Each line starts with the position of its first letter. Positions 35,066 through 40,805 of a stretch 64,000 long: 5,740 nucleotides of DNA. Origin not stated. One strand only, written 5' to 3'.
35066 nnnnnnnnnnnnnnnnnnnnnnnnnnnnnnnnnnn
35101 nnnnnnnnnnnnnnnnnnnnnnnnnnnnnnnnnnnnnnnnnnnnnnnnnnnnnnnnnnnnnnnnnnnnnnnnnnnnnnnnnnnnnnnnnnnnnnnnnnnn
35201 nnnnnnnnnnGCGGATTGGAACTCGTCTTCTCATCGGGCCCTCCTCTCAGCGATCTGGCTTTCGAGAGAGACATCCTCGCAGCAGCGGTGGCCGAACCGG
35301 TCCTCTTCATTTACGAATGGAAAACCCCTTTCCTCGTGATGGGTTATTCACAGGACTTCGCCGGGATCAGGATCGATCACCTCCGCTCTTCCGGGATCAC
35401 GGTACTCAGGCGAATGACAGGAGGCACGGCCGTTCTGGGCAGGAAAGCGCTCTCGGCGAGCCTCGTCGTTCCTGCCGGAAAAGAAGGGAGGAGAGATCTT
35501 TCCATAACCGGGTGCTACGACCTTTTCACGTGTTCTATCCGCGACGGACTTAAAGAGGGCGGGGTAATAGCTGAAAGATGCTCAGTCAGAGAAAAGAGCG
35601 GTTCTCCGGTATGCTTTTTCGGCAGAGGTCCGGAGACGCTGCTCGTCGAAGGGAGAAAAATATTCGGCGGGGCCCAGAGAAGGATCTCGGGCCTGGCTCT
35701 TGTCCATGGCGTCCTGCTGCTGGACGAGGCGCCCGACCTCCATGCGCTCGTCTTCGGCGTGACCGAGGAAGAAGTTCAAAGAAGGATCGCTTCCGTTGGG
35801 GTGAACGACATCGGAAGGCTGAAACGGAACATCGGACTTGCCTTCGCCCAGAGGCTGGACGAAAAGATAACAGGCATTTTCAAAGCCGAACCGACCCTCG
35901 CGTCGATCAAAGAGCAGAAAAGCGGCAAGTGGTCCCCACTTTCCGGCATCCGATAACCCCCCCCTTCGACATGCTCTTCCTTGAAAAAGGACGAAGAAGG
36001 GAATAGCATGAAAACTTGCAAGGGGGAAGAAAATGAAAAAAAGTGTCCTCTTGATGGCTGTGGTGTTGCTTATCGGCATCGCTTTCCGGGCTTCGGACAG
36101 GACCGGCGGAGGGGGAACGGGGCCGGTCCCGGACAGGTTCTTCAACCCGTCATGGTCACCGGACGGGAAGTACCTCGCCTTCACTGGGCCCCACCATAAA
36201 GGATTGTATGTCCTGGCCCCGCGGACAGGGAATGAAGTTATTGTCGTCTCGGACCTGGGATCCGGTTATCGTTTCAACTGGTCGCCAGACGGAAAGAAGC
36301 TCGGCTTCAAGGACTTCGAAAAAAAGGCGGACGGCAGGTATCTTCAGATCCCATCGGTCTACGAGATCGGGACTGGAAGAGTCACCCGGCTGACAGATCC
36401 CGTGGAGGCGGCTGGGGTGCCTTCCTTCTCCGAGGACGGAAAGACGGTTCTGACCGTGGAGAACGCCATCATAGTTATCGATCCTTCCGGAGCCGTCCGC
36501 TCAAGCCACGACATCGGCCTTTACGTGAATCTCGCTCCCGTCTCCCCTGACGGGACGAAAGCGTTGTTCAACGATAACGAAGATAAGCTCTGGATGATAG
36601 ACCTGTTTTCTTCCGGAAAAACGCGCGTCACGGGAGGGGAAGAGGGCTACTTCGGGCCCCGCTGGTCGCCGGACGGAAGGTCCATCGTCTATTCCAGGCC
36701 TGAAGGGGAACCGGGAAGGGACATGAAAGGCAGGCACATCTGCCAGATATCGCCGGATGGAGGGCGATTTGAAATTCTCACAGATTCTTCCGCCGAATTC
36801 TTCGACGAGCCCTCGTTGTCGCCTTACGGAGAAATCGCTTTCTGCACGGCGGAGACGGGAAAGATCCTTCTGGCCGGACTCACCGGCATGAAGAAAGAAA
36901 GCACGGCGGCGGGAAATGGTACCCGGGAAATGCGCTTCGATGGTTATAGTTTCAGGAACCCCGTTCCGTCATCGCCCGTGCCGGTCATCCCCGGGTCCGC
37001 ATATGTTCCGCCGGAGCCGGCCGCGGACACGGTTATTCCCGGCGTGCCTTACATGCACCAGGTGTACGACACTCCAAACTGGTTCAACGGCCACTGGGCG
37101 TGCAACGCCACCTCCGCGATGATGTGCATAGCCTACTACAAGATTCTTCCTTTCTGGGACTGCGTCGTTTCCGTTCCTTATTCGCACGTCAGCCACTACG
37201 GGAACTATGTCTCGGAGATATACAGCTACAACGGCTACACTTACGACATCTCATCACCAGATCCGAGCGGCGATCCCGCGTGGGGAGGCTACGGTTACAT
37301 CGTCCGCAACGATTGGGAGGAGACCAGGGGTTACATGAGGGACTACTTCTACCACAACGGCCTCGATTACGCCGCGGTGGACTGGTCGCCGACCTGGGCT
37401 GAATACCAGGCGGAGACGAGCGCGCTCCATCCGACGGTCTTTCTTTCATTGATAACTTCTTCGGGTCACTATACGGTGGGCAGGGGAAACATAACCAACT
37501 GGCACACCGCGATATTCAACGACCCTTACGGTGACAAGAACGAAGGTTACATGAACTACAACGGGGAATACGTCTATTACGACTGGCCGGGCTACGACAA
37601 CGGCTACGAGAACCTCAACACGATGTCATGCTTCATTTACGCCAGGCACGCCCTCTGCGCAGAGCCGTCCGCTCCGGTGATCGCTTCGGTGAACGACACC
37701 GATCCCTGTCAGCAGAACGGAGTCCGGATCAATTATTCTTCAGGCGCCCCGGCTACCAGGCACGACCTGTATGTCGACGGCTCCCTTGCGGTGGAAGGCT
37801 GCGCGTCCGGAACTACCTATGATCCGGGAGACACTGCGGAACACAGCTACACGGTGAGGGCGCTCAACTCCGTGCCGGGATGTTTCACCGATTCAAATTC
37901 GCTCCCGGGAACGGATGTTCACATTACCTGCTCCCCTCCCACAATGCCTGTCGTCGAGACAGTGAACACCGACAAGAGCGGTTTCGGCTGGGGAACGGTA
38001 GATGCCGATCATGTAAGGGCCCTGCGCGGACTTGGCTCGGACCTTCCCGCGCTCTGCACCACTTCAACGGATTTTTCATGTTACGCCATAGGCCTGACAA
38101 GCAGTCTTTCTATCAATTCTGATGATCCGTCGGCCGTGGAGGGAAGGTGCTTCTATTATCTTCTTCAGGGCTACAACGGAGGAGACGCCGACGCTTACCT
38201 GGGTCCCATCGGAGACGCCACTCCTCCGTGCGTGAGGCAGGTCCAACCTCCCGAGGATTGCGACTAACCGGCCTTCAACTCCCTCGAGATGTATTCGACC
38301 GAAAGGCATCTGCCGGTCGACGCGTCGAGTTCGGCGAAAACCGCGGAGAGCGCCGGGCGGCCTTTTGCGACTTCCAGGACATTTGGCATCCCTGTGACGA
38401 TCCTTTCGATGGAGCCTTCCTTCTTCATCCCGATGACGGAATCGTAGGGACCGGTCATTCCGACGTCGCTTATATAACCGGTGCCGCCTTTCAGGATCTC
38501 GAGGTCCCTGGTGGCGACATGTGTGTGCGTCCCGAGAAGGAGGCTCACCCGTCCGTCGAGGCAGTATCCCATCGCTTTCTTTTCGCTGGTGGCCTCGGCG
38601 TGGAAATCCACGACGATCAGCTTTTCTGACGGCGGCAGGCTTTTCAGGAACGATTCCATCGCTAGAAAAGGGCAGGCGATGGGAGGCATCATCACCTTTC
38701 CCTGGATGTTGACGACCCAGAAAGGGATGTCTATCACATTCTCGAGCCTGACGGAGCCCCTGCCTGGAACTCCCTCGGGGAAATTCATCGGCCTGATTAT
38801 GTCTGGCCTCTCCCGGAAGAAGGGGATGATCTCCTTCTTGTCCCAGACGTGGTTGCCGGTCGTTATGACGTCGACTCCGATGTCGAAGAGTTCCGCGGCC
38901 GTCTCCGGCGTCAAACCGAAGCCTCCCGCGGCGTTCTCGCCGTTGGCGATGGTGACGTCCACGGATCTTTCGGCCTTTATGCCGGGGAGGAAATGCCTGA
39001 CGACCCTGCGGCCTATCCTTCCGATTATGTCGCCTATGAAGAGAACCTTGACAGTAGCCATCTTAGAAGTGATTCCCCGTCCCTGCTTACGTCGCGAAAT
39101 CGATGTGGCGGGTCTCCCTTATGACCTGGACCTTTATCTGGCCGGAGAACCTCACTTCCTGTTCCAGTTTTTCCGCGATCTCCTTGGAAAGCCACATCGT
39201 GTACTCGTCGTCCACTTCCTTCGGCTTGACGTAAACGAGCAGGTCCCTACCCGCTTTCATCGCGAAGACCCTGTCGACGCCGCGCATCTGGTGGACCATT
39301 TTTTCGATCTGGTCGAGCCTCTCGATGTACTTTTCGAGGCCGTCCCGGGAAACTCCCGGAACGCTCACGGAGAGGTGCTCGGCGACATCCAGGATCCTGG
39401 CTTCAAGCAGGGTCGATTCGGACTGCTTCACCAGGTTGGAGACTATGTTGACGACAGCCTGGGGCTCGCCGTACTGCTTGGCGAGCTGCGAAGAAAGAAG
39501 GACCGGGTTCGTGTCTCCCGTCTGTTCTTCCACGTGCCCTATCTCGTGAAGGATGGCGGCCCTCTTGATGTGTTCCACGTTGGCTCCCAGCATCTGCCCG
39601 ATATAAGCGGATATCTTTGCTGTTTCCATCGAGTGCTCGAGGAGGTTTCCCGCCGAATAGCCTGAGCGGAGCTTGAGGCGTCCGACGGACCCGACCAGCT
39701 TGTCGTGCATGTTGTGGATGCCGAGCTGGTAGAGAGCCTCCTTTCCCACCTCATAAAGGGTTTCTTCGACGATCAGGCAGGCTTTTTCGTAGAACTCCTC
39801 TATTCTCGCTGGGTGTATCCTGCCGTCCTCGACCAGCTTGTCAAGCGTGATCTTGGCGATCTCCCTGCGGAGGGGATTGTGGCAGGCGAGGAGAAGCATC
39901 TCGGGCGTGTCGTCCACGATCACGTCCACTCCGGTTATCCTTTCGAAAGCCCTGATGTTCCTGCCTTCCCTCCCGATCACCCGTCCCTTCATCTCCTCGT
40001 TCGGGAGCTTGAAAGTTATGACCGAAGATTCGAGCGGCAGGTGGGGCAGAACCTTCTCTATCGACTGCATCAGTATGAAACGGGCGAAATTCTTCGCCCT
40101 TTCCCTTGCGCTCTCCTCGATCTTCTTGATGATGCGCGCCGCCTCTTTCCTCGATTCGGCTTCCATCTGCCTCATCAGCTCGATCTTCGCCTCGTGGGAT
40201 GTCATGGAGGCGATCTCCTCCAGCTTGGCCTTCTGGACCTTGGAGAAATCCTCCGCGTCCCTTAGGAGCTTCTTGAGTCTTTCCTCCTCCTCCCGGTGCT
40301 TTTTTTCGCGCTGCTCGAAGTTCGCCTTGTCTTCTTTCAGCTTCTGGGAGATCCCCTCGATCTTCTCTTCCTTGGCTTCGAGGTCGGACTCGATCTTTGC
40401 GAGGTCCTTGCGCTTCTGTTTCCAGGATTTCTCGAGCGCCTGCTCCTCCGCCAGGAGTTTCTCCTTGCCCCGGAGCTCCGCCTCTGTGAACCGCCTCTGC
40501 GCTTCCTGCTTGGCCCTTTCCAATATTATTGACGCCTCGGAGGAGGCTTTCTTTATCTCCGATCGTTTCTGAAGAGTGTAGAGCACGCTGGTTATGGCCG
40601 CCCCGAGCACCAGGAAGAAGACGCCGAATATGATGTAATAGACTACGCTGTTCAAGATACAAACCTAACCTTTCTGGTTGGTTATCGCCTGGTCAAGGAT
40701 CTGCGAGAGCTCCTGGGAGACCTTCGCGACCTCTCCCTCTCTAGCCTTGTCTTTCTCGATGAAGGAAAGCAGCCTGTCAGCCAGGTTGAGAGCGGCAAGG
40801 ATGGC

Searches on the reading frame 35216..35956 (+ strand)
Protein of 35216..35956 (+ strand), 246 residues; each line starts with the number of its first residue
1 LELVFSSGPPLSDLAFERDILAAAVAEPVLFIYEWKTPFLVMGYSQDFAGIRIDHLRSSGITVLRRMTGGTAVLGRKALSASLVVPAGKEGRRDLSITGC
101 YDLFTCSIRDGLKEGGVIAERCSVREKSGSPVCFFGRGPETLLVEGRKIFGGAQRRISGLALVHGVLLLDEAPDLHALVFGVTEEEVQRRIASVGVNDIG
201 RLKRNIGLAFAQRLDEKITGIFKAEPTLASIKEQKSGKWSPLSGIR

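Call 10: search_protein_families(library=pfam, proteins=[window:35216-35956:+], max_evalue=0.001)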
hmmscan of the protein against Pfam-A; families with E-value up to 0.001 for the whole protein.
window:35216-35956:+ (246 aa): 2 families
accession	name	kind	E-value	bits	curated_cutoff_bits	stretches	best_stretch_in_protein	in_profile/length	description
PF21948.1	LplA-B_cat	-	1.1e-19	71.6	27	1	10-204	2-180/200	Lipoyl protein ligase A/B catalytic domain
PF03099.24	BPL_LplA_LipB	-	2.9e-06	27.7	21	1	49-170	14-131/133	Biotin/lipoate A/B protein ligase family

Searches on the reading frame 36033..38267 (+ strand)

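Call 11: search_protein_families(library=pfam, proteins=[window:36033-38267:+], max_evalue=0.0001)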
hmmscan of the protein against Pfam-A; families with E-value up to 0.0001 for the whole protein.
window:36033-38267:+ (744 aa): 1 family
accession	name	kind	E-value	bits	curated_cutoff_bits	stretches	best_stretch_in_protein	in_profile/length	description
PF07676.18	PD40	-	4.1e-13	49.3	20.9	0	37-51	12-26/38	WD40-like Beta Propeller Repeat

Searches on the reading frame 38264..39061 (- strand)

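Call 11: search_protein_families(library=pfam, proteins=[window:38264-39061:-], max_evalue=0.0001)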
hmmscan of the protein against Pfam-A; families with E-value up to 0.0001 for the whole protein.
window:38264-39061:- (265 aa): 2 families
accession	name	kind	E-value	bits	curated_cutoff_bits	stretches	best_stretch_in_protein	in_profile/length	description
PF13277.11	YmdB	-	2.5e-100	335.4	27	1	7-258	1-253/253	YmdB-like protein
PF00149.33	Metallophos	-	2.9e-07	31.5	21.5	1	5-182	2-190/191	Calcineurin-like phosphoesterase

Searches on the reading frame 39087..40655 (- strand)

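Call 11: search_protein_families(library=pfam, proteins=[window:39087-40655:-], max_evalue=0.0001)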
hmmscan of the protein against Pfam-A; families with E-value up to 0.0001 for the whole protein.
window:39087-40655:- (522 aa): 3 families
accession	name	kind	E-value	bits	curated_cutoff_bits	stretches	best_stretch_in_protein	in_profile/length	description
PF12072.13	RNase_Y_N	-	6.3e-30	104.5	32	1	7-201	2-196/201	RNase Y N-terminal region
PF01966.28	HD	-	3.7e-12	47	22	1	339-429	2-114/116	HD domain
PF00013.35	KH_1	-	1.5e-06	28.3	21.5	1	213-249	2-37/66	KH domain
